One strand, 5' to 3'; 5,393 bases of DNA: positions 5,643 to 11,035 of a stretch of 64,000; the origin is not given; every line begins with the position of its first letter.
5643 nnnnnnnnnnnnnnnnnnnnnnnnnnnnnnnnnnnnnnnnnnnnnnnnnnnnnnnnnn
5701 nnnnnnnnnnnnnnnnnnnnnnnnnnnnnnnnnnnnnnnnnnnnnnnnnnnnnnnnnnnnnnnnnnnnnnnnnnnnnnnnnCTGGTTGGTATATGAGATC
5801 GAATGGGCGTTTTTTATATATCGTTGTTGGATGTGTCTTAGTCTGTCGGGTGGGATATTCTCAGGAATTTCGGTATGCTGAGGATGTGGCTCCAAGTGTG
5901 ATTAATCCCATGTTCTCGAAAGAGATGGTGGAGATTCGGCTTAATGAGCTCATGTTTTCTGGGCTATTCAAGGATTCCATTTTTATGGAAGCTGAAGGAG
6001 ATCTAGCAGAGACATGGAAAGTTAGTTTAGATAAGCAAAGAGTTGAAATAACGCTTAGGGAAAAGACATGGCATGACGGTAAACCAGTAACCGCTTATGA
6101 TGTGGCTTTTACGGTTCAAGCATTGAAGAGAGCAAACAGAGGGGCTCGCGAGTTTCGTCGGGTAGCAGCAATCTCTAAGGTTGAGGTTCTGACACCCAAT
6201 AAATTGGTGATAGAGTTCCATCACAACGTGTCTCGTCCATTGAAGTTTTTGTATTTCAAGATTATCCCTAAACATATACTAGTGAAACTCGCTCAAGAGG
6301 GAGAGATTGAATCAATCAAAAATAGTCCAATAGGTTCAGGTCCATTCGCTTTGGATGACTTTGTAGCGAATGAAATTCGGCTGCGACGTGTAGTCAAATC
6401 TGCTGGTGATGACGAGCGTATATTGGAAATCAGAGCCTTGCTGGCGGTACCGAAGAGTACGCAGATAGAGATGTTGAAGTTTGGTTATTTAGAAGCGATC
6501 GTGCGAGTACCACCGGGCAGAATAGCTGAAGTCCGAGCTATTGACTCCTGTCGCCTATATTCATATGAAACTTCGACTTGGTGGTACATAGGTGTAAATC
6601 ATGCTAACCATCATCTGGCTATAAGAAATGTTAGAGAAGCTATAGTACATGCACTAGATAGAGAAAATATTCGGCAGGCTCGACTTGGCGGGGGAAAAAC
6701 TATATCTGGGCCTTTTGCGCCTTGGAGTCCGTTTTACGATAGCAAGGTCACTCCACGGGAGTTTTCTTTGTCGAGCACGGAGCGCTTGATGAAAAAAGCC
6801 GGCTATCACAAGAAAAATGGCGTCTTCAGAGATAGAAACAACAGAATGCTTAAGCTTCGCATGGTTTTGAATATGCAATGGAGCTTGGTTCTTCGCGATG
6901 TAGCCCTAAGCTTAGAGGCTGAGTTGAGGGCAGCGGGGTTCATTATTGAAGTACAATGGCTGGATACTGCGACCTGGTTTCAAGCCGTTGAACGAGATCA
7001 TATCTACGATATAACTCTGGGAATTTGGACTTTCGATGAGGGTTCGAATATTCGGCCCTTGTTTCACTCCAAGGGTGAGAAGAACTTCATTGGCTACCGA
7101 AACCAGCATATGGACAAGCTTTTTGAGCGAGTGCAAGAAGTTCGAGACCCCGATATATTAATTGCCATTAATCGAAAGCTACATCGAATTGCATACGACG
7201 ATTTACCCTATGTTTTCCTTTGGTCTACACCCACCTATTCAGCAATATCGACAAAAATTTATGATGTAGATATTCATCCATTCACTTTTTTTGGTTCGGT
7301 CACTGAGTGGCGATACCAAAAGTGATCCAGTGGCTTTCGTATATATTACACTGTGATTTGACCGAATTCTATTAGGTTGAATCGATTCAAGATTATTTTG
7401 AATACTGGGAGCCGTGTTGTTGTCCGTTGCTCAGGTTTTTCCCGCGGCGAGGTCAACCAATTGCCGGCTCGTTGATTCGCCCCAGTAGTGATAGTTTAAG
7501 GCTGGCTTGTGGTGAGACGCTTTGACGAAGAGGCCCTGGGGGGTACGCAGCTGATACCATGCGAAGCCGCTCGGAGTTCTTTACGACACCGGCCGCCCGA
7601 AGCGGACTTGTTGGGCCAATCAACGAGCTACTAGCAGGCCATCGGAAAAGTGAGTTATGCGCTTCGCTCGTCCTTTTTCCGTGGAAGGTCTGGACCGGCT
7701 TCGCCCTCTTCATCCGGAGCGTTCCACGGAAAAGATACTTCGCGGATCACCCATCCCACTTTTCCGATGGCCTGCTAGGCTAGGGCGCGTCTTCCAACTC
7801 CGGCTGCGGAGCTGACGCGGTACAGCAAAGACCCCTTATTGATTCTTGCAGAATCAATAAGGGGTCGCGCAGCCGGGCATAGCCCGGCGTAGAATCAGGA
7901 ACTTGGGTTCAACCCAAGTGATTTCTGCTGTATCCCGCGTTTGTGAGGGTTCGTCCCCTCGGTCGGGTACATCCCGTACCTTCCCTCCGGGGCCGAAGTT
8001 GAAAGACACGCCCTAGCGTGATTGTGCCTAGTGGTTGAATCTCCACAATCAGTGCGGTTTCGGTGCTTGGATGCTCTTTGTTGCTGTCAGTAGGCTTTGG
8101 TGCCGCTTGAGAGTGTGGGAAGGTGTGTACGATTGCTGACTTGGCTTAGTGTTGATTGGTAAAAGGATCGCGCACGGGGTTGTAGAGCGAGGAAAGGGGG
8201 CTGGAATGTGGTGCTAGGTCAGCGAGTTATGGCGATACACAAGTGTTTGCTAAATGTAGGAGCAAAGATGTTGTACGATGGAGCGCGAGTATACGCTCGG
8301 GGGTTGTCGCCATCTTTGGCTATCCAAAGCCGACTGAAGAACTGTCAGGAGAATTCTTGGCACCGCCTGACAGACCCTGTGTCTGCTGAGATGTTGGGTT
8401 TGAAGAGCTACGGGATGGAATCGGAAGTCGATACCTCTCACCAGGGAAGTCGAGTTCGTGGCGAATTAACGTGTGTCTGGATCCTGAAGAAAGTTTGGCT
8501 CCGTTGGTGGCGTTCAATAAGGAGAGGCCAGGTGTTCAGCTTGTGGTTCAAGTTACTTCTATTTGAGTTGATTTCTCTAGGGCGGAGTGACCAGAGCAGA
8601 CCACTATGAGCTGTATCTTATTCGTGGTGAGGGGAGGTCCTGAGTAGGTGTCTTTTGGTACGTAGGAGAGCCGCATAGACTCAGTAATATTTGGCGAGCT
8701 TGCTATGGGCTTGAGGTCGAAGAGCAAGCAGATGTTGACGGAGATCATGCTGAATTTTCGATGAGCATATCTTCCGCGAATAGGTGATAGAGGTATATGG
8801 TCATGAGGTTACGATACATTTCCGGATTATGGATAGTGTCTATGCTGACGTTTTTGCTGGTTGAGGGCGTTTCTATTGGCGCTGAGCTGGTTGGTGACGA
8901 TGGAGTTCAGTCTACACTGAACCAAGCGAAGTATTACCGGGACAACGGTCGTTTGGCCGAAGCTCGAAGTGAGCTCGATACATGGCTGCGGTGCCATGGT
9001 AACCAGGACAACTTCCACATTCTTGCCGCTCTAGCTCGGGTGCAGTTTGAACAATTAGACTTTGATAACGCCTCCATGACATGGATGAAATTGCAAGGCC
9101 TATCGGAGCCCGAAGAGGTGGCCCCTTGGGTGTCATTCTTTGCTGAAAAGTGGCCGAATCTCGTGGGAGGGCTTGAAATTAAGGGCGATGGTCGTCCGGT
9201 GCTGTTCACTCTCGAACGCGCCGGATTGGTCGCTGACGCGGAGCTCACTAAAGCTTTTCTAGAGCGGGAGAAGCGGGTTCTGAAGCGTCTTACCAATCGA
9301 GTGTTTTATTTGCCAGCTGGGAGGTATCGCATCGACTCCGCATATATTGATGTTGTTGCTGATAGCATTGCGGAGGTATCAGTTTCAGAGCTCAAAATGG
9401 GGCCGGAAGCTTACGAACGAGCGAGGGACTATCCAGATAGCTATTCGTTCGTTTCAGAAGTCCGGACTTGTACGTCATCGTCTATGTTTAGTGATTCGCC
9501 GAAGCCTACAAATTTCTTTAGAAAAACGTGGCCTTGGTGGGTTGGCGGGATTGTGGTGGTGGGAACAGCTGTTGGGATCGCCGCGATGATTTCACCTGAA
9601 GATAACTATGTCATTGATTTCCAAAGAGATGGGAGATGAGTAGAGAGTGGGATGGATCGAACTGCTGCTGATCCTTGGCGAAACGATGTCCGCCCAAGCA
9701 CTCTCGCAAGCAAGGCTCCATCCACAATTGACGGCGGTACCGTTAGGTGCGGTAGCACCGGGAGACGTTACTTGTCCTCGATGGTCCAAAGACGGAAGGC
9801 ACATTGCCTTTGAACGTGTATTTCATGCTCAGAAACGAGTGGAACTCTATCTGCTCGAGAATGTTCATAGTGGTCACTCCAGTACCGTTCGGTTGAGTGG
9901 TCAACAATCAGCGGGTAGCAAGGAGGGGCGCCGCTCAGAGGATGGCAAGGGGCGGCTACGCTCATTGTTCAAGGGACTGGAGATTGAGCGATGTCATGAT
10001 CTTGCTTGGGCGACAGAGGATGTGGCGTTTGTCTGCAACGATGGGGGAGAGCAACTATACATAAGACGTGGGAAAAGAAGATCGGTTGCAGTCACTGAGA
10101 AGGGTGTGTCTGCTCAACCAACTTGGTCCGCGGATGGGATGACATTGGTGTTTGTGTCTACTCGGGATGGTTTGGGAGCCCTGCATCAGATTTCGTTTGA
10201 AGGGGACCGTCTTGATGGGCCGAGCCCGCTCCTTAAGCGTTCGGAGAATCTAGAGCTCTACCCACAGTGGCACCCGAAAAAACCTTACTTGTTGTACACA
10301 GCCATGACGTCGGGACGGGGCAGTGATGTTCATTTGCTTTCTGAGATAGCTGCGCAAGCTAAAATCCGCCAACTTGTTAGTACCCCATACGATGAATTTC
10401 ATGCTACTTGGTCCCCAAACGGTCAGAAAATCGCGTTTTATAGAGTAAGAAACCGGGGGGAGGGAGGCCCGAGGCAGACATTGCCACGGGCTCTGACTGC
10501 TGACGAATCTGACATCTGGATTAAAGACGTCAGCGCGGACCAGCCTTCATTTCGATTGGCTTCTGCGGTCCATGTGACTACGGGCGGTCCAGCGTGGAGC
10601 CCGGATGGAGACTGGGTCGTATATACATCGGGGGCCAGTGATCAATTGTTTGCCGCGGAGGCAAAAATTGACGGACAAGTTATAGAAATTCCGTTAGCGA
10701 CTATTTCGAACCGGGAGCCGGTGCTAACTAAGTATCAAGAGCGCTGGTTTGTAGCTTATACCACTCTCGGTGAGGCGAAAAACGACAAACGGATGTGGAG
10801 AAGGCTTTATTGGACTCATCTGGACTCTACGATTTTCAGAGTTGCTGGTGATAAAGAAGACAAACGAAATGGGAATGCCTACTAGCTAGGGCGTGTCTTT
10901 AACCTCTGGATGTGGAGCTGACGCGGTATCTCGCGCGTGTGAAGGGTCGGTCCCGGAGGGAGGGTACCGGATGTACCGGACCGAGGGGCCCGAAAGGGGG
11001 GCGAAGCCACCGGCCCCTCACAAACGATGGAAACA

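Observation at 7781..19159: Family B elements inserted into family A at the identical TA site twice, in opposite orientations; B also clusters next to A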

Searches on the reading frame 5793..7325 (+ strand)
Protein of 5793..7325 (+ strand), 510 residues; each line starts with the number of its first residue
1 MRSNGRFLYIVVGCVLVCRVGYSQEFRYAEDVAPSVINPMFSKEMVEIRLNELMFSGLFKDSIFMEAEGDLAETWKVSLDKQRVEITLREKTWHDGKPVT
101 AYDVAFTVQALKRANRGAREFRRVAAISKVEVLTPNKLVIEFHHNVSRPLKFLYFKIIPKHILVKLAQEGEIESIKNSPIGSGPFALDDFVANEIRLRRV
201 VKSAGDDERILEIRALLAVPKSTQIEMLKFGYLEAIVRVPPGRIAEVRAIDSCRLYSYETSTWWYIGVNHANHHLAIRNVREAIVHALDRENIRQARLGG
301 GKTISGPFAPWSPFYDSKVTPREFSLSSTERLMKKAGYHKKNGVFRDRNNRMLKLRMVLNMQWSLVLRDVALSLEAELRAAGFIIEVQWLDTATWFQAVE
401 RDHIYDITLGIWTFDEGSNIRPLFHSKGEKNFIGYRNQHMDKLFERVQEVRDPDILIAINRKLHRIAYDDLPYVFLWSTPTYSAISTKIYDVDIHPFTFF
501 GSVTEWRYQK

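Call 11: search_protein_families(library=pfam, proteins=[window:5793-7325:+])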
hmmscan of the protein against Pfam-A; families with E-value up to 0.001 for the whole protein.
window:5793-7325:+ (510 aa): 1 family
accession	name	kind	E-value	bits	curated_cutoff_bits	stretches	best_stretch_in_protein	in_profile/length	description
PF00496.27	SBP_bac_5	-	5.2e-48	164.4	32.4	1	68-418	3-352/368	Bacterial extracellular solute-binding proteins, family 5 Middle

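Call 61: find_encoding_contigs(protein=window:5793-7325:+, flank=10000, max_places=3)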
Protein window:5793-7325:+ (510 aa): 1 contig read that carries it; 1 place shown.
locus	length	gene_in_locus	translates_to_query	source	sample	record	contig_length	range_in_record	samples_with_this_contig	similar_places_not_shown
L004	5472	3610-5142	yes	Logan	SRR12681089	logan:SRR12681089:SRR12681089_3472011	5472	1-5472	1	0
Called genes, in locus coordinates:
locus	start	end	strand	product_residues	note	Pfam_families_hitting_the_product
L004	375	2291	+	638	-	-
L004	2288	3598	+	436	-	-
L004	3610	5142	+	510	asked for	PF00496:SBP_bac_5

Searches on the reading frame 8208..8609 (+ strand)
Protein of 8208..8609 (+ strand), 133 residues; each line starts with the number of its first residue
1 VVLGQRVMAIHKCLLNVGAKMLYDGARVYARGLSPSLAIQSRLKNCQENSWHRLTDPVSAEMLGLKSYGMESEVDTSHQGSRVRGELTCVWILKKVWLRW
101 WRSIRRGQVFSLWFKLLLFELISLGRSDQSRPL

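Call 51: search_protein_families(library=pfam, proteins=[window:8208-8609:+], max_evalue=0.01)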
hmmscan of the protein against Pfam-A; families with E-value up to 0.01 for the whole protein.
window:8208-8609:+ (133 aa): 0 families

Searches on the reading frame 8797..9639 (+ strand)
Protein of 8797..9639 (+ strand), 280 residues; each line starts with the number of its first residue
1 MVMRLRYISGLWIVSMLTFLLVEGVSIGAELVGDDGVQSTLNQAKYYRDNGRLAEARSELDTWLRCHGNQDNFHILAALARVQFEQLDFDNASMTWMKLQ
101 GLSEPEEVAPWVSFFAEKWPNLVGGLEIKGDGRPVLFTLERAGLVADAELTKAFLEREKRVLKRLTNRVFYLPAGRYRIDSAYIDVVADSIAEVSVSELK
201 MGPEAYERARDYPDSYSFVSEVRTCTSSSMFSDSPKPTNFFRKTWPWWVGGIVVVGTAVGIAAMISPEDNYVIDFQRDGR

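Call 11: search_protein_families(library=pfam, proteins=[window:8797-9639:+])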
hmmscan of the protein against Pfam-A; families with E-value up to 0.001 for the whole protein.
window:8797-9639:+ (280 aa): 0 families

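Call 49: find_encoding_contigs(protein=window:8797-9639:+, flank=10000, max_places=3)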
Protein window:8797-9639:+ (280 aa): no gene with exactly this product is on record in the collection.

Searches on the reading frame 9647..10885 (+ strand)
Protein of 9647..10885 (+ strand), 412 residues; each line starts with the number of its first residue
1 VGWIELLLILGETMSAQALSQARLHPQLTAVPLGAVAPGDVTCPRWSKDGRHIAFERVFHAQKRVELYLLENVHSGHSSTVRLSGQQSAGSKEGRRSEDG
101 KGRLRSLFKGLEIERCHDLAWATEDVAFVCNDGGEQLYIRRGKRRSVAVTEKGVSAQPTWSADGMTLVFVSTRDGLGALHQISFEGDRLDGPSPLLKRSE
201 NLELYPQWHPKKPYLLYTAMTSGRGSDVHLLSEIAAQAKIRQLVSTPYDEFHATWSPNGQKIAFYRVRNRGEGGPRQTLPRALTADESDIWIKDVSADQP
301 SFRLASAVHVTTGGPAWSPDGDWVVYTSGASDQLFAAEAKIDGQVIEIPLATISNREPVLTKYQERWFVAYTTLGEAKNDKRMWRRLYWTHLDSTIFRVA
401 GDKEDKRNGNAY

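Call 11: search_protein_families(library=pfam, proteins=[window:9647-10885:+])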
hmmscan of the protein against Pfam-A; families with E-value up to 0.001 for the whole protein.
window:9647-10885:+ (412 aa): 3 families
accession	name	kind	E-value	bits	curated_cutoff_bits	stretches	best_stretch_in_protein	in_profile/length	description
PF07676.18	PD40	-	1.6e-27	95.2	20.9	2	241-275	2-34/38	WD40-like Beta Propeller Repeat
PF00930.27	DPPIV_N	-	5.3e-05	22.6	22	0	239-326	34-117/354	Dipeptidyl peptidase IV (DPP IV) N-terminal region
PF25174.1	Beta-prop_THOC3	-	0.00072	19.1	305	0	207-264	53-105/272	THOC3 beta-propeller domain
